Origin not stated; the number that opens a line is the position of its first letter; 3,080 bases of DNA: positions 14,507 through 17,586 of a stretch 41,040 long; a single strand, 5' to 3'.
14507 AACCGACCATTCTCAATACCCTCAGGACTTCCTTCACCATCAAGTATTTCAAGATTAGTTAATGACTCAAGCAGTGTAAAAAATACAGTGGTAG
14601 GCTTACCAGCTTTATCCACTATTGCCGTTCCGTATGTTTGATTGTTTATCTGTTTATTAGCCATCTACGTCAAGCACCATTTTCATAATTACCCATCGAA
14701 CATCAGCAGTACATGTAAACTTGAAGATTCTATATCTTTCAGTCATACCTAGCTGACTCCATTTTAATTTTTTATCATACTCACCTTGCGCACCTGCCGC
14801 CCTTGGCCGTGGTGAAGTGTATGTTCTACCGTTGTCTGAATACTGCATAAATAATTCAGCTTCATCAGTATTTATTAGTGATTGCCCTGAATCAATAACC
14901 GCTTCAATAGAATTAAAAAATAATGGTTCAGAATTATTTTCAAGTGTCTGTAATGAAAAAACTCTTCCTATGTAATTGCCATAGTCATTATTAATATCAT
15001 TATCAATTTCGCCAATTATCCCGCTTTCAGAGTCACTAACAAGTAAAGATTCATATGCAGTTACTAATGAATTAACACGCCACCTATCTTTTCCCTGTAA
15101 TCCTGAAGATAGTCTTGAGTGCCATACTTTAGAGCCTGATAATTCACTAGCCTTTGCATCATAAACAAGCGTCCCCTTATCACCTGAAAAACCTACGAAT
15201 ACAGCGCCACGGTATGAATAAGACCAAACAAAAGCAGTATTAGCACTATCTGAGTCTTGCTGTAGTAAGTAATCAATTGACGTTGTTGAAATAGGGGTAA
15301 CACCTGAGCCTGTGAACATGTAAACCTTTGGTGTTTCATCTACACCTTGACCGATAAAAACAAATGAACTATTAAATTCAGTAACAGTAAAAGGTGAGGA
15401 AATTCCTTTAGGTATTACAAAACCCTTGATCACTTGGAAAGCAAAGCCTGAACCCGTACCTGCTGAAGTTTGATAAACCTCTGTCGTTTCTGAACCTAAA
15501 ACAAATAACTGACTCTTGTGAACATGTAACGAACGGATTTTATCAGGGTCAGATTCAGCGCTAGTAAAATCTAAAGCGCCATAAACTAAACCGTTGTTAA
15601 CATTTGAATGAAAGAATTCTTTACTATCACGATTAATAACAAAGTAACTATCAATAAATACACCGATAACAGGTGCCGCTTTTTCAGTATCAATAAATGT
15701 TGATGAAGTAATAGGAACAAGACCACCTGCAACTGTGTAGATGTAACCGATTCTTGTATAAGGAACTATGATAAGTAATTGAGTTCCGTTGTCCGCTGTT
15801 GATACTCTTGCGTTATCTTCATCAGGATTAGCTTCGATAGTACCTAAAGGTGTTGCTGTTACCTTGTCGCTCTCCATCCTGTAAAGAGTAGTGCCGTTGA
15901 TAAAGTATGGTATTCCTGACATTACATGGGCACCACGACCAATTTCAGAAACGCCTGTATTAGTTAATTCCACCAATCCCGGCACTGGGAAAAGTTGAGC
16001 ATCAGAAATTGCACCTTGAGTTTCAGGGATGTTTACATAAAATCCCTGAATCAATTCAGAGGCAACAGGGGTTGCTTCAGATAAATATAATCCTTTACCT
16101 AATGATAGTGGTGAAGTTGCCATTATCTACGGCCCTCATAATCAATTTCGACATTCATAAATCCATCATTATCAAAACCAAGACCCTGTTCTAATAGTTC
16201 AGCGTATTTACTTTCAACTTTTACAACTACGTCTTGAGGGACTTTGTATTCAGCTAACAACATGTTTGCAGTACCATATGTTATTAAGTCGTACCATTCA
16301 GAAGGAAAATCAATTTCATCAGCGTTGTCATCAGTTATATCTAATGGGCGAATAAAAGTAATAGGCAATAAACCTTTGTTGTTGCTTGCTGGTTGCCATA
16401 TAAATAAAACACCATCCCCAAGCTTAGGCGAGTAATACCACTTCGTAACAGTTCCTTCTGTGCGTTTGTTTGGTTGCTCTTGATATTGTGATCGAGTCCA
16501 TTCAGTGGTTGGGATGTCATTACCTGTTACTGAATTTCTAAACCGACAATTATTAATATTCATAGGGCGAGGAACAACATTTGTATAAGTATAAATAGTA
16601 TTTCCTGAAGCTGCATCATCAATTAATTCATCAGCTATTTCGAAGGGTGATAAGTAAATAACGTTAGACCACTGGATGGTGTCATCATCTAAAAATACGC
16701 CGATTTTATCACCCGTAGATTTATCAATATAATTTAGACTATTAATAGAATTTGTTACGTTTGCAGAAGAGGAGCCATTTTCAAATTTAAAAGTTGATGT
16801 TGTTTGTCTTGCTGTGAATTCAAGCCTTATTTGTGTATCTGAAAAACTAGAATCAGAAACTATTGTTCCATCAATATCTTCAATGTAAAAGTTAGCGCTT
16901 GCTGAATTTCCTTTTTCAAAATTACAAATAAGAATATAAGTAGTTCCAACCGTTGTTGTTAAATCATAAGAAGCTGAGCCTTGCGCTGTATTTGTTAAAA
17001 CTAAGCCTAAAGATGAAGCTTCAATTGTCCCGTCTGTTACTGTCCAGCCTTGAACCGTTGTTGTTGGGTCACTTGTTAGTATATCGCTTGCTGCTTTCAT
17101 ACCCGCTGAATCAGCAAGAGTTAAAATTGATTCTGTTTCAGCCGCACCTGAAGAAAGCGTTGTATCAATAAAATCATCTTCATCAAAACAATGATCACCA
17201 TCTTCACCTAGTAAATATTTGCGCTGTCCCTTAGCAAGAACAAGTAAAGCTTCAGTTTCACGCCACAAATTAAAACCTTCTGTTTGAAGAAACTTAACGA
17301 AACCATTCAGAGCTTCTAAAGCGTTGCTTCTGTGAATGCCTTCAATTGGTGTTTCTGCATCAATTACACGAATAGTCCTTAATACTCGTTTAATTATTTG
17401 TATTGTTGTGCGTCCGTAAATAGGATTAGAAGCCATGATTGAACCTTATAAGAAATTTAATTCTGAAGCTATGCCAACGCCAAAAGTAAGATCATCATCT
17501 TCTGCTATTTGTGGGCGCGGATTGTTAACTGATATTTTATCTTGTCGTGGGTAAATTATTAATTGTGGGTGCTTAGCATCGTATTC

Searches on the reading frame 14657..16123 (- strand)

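Call 30: search_protein_families(library=phrogs, proteins=[window:14657-16123:-], max_evalue=0.00001)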
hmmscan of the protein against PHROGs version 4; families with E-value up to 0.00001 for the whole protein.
window:14657-16123:- (488 aa): 1 family
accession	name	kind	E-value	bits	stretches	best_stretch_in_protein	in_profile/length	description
phrog_578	-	connector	2.5e-84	284.5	1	2-486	2-469/486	head closure Hc3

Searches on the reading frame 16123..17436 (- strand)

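Call 30: search_protein_families(library=phrogs, proteins=[window:16123-17436:-], max_evalue=0.00001)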
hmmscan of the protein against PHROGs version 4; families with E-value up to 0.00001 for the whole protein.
window:16123-17436:- (437 aa): 1 family
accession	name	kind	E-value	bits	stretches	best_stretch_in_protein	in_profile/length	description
phrog_12985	-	unknown function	1.2e-14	55.6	1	280-406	68-198/238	-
